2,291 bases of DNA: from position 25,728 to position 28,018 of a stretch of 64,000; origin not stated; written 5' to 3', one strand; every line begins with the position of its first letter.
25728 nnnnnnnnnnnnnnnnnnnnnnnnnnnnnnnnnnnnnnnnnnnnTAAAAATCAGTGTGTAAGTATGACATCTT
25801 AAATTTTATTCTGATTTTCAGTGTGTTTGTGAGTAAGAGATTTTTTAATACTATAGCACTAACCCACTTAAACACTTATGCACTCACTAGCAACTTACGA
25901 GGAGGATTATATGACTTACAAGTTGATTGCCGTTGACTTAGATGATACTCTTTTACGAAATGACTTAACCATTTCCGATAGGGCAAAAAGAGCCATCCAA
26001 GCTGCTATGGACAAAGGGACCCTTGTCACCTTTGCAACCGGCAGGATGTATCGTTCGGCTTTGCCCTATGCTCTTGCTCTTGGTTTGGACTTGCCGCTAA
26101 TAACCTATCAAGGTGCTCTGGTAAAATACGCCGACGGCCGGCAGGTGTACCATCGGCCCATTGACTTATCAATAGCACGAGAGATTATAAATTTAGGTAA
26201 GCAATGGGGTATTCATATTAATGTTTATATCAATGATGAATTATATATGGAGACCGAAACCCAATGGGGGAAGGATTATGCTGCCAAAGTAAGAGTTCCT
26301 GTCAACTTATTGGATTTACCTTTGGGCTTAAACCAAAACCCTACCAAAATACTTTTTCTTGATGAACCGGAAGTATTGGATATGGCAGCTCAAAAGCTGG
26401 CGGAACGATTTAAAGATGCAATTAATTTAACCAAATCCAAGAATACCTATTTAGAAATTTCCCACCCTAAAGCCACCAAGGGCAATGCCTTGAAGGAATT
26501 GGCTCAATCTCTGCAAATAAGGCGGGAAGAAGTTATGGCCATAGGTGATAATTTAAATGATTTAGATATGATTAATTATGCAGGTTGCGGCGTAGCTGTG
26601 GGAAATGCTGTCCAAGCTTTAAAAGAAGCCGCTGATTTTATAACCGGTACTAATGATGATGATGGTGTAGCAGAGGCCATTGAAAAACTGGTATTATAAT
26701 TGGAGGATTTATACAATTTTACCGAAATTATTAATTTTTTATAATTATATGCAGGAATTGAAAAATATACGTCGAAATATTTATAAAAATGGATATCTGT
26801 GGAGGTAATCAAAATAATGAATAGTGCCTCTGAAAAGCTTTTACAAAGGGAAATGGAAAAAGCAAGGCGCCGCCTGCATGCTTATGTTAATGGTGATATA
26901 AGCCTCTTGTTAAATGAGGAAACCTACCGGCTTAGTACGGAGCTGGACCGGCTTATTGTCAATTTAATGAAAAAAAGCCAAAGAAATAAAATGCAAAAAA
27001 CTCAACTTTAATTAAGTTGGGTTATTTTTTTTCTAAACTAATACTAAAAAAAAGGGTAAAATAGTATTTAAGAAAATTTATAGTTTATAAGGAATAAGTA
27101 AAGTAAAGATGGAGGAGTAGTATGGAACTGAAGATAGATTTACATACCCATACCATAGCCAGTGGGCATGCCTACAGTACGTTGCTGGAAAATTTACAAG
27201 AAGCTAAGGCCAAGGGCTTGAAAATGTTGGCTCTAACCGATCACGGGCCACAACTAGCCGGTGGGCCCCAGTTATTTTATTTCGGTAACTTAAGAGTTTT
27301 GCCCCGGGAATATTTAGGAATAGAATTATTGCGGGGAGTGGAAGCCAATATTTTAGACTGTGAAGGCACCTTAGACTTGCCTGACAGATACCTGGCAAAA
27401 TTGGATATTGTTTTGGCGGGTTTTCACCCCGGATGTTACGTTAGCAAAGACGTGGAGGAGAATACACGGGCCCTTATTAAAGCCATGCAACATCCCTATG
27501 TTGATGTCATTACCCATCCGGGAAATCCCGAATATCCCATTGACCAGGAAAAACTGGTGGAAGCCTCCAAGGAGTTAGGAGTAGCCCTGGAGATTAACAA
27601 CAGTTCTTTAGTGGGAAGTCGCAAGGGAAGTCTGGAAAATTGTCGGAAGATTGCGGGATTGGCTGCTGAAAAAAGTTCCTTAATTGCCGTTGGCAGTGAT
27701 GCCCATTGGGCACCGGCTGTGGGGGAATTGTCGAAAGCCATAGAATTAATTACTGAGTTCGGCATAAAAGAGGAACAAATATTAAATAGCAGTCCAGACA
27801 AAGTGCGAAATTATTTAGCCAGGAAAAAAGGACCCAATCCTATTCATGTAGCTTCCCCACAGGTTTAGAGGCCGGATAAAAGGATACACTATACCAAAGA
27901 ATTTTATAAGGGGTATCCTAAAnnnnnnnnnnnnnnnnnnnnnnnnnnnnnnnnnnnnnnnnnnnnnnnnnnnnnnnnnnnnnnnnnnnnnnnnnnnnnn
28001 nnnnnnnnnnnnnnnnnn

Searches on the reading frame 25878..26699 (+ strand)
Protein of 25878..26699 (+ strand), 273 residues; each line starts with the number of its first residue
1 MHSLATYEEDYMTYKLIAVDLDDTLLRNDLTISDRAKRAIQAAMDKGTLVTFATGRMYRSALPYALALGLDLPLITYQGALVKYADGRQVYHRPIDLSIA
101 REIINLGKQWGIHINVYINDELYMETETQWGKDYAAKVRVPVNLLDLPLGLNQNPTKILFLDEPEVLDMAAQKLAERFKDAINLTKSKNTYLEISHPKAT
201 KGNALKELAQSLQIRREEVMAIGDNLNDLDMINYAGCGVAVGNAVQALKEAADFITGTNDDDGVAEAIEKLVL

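Call 41: find_encoding_contigs(protein=window:25878-26699:+, flank=10000, max_places=10)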
Protein window:25878-26699:+ (273 aa): 1 contig read that carries it; 1 place shown.
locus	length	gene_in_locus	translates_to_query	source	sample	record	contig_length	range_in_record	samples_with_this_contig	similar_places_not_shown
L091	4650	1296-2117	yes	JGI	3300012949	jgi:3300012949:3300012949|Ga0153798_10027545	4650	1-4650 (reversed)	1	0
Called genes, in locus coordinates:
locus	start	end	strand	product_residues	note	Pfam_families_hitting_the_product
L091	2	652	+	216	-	?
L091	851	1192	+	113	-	PF04020:Phage_holin_4_2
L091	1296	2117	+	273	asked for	PF00702:Hydrolase, PF08282:Hydrolase_3, PF05116:S6PP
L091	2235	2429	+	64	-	PF09388:SpoOE-like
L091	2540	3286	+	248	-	PF02811:PHP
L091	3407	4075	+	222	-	-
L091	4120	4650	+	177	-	?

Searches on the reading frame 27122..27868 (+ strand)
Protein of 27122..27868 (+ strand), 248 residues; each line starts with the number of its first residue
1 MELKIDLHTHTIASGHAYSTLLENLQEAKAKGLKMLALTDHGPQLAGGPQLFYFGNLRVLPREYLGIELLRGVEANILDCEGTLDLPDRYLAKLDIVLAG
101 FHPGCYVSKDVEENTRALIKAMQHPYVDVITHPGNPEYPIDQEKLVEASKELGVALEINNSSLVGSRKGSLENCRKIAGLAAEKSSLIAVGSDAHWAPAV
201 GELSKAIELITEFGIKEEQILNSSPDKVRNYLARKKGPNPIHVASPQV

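Call 42: find_encoding_contigs(protein=window:27122-27868:+, flank=10000, max_places=10)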
Protein window:27122-27868:+ (248 aa): 2 contigs read that carry it; 2 places shown.
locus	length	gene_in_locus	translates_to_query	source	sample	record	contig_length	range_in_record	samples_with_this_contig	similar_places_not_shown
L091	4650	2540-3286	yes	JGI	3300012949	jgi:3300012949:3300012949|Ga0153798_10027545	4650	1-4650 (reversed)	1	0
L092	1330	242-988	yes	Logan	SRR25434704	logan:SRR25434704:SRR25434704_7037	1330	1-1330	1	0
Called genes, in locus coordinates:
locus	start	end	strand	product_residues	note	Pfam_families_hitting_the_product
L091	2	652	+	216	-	?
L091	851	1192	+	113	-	PF04020:Phage_holin_4_2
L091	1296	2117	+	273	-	PF00702:Hydrolase, PF08282:Hydrolase_3, PF05116:S6PP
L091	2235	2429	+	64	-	PF09388:SpoOE-like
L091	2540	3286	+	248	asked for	PF02811:PHP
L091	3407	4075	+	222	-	-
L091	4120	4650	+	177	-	?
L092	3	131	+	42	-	?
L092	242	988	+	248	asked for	PF02811:PHP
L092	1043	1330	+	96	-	?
